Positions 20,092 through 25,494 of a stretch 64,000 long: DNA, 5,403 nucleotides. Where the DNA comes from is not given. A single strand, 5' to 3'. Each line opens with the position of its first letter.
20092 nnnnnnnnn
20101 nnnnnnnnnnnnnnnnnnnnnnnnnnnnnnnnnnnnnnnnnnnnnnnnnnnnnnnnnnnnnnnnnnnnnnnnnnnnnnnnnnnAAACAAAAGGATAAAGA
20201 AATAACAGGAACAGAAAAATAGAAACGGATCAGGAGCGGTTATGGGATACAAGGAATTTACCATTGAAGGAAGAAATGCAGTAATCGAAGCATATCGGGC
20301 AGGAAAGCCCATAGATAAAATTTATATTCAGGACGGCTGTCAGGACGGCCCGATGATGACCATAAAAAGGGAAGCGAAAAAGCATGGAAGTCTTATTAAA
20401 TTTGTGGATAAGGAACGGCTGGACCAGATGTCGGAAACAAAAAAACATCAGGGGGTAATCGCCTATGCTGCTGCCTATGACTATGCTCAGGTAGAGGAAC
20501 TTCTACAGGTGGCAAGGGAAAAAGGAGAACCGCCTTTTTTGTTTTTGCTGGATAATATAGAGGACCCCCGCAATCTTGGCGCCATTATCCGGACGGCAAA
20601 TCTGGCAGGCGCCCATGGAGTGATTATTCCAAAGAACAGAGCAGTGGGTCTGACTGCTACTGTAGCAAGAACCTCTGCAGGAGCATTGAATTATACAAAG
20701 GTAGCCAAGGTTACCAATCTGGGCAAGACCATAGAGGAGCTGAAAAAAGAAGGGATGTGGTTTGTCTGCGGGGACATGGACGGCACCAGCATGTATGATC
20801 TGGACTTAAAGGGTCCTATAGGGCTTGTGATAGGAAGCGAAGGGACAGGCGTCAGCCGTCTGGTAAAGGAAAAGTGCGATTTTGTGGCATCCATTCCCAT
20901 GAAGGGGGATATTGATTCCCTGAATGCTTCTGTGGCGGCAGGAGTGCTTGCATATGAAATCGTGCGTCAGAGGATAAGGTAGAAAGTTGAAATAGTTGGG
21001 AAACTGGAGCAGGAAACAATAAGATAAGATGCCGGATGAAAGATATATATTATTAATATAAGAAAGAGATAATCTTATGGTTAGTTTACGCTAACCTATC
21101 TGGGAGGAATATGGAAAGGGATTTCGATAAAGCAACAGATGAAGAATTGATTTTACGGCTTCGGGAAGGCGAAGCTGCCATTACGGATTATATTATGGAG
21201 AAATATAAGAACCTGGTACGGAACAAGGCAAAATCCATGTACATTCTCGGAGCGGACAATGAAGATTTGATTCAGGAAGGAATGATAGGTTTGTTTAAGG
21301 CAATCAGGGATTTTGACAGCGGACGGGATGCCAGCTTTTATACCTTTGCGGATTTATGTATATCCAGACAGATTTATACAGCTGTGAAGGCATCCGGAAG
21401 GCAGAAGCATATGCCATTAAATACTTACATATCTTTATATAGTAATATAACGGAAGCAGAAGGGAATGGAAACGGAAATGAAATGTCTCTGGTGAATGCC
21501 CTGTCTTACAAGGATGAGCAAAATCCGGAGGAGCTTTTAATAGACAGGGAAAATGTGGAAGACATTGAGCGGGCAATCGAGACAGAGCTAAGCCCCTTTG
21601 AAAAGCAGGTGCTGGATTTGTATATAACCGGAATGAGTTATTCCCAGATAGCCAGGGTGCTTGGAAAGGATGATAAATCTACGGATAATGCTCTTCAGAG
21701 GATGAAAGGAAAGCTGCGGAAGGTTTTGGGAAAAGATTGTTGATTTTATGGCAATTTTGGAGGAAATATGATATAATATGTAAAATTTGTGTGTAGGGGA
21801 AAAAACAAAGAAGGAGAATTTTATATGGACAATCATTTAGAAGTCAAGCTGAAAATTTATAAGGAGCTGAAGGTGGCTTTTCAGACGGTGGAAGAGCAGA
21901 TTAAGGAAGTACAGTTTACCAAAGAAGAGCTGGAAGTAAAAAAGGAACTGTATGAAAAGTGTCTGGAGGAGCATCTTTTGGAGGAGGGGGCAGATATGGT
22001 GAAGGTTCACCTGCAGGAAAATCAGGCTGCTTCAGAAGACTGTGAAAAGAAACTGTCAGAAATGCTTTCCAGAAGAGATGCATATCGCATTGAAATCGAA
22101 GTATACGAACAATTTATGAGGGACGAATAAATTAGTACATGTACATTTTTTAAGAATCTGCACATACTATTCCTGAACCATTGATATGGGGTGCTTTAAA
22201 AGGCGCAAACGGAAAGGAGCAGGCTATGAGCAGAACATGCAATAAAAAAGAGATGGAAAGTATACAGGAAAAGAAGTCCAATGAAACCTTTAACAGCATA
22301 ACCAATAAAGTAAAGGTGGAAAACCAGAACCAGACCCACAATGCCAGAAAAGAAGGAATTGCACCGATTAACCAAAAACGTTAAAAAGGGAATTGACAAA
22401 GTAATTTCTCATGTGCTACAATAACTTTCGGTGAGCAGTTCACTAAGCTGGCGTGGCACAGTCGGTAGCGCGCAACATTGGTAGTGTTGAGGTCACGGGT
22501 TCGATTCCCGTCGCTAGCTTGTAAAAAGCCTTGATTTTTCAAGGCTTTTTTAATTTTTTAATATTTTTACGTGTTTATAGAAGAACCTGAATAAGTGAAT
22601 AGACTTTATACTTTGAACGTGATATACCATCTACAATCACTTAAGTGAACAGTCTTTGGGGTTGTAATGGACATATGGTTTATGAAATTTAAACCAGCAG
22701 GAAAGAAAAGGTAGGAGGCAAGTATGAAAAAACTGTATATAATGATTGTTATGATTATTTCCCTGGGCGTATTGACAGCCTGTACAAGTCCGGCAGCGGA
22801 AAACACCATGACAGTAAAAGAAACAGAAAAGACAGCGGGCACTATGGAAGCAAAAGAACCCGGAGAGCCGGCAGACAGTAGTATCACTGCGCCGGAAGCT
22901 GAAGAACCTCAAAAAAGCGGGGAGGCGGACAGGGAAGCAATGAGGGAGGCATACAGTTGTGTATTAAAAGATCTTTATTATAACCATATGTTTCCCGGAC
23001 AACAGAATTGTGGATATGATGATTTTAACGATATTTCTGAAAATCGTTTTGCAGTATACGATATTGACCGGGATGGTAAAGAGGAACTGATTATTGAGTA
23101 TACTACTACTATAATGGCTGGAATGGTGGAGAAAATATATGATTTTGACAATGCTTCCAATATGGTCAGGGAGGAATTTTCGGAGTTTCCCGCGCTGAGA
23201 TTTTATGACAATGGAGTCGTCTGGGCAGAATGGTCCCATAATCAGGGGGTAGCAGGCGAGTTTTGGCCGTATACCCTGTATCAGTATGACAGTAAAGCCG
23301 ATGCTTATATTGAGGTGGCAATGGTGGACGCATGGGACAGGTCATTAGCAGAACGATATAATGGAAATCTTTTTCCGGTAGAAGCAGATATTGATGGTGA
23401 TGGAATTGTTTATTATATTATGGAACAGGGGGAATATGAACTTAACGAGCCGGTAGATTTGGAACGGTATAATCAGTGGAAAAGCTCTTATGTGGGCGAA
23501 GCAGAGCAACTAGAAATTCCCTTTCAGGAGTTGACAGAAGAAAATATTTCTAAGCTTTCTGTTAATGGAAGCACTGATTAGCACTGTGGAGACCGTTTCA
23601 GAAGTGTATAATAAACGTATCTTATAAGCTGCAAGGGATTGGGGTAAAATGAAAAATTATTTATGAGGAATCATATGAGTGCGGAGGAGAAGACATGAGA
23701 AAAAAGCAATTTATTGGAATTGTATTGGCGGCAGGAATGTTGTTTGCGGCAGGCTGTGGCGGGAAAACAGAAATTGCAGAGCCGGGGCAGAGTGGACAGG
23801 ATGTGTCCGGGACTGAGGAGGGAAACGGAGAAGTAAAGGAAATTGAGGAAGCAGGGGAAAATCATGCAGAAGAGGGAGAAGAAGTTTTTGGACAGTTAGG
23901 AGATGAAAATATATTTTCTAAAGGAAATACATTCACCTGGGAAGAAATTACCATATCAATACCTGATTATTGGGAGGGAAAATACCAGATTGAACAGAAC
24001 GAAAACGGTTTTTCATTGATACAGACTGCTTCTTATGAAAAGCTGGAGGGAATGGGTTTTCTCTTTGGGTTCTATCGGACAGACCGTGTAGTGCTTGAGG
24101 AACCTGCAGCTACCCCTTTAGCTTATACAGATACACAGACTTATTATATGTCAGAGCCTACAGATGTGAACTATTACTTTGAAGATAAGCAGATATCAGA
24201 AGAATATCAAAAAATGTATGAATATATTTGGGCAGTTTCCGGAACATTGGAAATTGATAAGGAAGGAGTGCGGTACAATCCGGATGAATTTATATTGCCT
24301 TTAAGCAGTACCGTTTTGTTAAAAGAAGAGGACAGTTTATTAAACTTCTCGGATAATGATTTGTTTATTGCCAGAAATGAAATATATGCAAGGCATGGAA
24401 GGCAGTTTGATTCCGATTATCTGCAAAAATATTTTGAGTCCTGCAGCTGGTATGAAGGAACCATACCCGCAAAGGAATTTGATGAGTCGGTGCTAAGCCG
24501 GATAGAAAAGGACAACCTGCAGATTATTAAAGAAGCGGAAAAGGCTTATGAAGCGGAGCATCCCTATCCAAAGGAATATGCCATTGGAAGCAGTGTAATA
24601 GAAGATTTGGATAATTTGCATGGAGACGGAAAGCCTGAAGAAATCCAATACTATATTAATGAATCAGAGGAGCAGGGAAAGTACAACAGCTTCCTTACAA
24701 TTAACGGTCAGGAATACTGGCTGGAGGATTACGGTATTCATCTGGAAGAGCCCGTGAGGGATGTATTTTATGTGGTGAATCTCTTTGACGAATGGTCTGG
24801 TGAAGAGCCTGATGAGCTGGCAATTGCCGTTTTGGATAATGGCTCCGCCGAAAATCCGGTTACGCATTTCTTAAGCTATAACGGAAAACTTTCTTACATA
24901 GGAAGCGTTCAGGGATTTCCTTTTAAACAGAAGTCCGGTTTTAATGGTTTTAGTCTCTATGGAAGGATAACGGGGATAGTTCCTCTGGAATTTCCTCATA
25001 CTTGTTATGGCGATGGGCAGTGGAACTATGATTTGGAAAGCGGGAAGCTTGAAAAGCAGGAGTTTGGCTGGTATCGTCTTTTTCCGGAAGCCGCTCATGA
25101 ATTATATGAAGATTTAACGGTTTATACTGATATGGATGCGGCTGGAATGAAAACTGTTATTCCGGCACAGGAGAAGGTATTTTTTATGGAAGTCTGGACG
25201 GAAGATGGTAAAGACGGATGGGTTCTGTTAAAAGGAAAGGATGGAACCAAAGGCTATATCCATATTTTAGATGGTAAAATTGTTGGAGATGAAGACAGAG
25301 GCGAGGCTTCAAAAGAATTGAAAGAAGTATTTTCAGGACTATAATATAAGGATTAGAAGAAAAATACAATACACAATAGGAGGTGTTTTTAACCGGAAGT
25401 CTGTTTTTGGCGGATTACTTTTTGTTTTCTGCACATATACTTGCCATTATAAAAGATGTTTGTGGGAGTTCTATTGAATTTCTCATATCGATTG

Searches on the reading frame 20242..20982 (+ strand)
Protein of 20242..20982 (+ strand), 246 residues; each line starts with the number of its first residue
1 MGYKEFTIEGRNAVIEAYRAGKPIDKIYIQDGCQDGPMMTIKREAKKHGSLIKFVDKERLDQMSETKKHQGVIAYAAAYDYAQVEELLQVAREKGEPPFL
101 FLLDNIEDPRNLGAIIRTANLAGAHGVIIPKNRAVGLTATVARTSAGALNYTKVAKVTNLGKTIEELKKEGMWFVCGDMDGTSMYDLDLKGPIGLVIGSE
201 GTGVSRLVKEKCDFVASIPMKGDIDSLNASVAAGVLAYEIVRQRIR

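Call 17: search_protein_families(library=pfam, proteins=[window:20242-20982:+], max_evalue=0.001)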
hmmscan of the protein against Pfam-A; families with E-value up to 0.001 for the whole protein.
window:20242-20982:+ (246 aa): 3 families
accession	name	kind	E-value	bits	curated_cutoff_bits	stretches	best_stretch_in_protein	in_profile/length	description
PF00588.24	SpoU_methylase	-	4.8e-43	147.1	29.7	1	99-238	2-142/142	SpoU rRNA Methylase family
PF08032.17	SpoU_sub_bind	-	4.7e-21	75.4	22.8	1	8-81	2-75/76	RNA 2'-O ribose methyltransferase substrate binding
PF22435.1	MRM3-like_sub_bind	-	0.00037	21.3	27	1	4-74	20-84/84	MRM3-like substrate binding domain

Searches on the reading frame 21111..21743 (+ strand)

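Call 17: search_protein_families(library=pfam, proteins=[window:21111-21743:+], max_evalue=0.001)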
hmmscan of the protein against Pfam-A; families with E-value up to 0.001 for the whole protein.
window:21111-21743:+ (210 aa): 2 families
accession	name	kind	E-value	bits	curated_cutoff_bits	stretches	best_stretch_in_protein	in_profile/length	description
PF04542.20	Sigma70_r2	-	2.5e-14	53.3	24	1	29-97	2-70/71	Sigma-70 region 2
PF08281.18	Sigma70_r4_2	-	7.7e-06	25.9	25.7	1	159-202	10-54/54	Sigma-70, region 4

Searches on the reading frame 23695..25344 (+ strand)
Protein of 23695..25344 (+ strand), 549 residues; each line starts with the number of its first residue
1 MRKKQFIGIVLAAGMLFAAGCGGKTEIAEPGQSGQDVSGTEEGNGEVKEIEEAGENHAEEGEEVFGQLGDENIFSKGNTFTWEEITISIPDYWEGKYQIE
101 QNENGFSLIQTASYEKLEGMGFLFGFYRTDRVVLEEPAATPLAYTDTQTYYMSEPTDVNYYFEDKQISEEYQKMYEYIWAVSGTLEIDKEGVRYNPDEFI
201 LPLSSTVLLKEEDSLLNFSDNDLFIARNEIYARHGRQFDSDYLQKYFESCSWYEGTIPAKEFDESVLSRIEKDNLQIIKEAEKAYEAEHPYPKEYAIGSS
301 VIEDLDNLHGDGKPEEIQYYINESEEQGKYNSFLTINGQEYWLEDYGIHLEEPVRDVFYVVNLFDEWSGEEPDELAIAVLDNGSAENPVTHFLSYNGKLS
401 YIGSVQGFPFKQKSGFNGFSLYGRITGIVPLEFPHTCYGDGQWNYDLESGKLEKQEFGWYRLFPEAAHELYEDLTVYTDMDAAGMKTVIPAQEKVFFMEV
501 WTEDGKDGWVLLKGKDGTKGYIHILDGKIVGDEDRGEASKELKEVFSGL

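Call 17: search_protein_families(library=pfam, proteins=[window:23695-25344:+], max_evalue=0.001)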
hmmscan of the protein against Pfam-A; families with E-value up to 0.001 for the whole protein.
window:23695-25344:+ (549 aa): 1 family
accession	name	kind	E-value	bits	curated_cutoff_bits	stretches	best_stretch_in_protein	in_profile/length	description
PF13308.11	YARHG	-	1.5e-19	70.2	27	1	199-282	3-84/85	YARHG domain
